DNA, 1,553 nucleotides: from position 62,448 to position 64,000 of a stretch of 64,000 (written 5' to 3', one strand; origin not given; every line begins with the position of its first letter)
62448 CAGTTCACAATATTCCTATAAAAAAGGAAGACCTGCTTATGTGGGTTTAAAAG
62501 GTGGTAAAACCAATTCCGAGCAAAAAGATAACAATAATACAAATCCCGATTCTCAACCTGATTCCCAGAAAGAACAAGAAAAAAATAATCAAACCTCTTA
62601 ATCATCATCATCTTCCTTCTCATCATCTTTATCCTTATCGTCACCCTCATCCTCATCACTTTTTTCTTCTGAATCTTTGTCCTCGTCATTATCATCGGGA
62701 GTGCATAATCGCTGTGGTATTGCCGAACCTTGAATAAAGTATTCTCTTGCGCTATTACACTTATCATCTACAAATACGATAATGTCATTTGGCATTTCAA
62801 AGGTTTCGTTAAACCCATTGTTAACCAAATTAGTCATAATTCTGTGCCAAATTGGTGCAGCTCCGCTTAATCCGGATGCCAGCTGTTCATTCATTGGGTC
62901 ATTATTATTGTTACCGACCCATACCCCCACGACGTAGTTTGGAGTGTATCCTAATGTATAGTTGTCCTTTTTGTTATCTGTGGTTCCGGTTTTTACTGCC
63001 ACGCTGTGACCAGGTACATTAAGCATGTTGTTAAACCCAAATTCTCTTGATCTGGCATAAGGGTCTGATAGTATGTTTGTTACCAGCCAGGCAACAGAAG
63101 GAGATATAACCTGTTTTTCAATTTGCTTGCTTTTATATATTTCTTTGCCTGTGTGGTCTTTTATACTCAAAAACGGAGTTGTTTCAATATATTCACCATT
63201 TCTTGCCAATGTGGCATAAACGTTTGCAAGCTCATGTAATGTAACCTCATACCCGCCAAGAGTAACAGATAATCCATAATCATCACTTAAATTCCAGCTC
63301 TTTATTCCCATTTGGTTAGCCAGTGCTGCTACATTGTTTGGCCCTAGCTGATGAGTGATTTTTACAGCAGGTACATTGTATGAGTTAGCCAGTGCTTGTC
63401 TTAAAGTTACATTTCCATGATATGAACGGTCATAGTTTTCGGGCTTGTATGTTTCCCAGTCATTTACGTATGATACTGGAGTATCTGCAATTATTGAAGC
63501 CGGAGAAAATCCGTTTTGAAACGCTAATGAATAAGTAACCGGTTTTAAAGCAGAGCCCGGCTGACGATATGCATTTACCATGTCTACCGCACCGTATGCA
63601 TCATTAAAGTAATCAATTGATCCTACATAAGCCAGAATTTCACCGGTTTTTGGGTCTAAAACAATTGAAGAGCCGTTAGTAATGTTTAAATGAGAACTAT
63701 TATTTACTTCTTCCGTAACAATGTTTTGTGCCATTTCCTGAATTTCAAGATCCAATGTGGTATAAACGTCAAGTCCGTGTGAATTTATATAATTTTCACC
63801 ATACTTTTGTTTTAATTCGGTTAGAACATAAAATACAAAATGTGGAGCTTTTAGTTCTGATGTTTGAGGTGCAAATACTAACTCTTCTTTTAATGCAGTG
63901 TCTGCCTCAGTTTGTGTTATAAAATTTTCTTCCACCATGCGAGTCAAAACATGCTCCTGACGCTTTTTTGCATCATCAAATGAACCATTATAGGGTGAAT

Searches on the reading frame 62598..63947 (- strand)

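Call 61: search_protein_families(library=ncbifam, proteins=[window:62598-63947:-], max_evalue=0.00001)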
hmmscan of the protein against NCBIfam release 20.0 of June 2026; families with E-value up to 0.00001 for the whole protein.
window:62598-63947:- (449 aa): 16 families
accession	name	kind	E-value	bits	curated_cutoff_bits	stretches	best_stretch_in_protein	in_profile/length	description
TIGR02074.1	PBP_1a_fam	subfamily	4.8e-92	309.5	508.75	1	2-376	163-534/535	PBP1A family penicillin-binding protein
TIGR02073.1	PBP_1c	equivalog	1.5e-90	304.9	494.2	1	2-380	194-549/728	penicillin-binding protein 1C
NF051885.1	tranpepglycosPbpC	equivalog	2.2e-69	234.7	900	1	2-387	236-606/632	multimodular transpeptidase-transglycosylase PbpC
TIGR02071.1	PBP_1b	equivalog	1.7e-59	201.8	717.75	1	3-392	313-698/729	penicillin-binding protein 1B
NF008414.0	PRK11240.1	equivalog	3.8e-49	167.5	1121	1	2-388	224-578/774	peptidoglycan glycosyltransferase PbpC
NF038276.1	strep_PBP2A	exception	3.4e-42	144.6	1100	1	3-385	254-647/716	penicillin-binding protein PBP2A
NF007061.0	PRK09506.1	equivalog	3.7e-42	144.1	1120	1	34-437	409-812/825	bifunctional glycosyl transferase/transpeptidase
NF011423.0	PRK14850.1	equivalog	7.3e-39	133.7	1275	1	10-395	330-711/764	penicillin-binding protein 1b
NF008643.0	PRK11636.1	equivalog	6.2e-36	124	1263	3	91-274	426-607/850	peptidoglycan glycosyltransferase/peptidoglycan DD-transpeptidase MrcA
NF038274.1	strep_PBP1B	exception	5.2e-32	111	1225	1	49-355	335-644/745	penicillin-binding protein PBP1B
NF038272.1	strep_PBP1A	exception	3.7e-29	101.5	1075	1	36-329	272-565/658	penicillin-binding protein PBP1A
TIGR03423.1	pbp2_mrdA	equivalog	1e-20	73.9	455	2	125-215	302-390/593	penicillin-binding protein 2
NF053573.1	PBP2_PenA_Neis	exception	1.2e-10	40.6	1105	1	56-216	230-389/572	peptidoglycan D,D-transpeptidase PBP2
TIGR02214.1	spoVD_pbp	equivalog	3.7e-09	35.5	688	1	57-214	209-369/636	stage V sporulation protein D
NF011685.0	PRK15105.1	subfamily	5.4e-06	25.2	737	0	63-214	230-384/588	peptidoglycan glycosyltransferase FtsI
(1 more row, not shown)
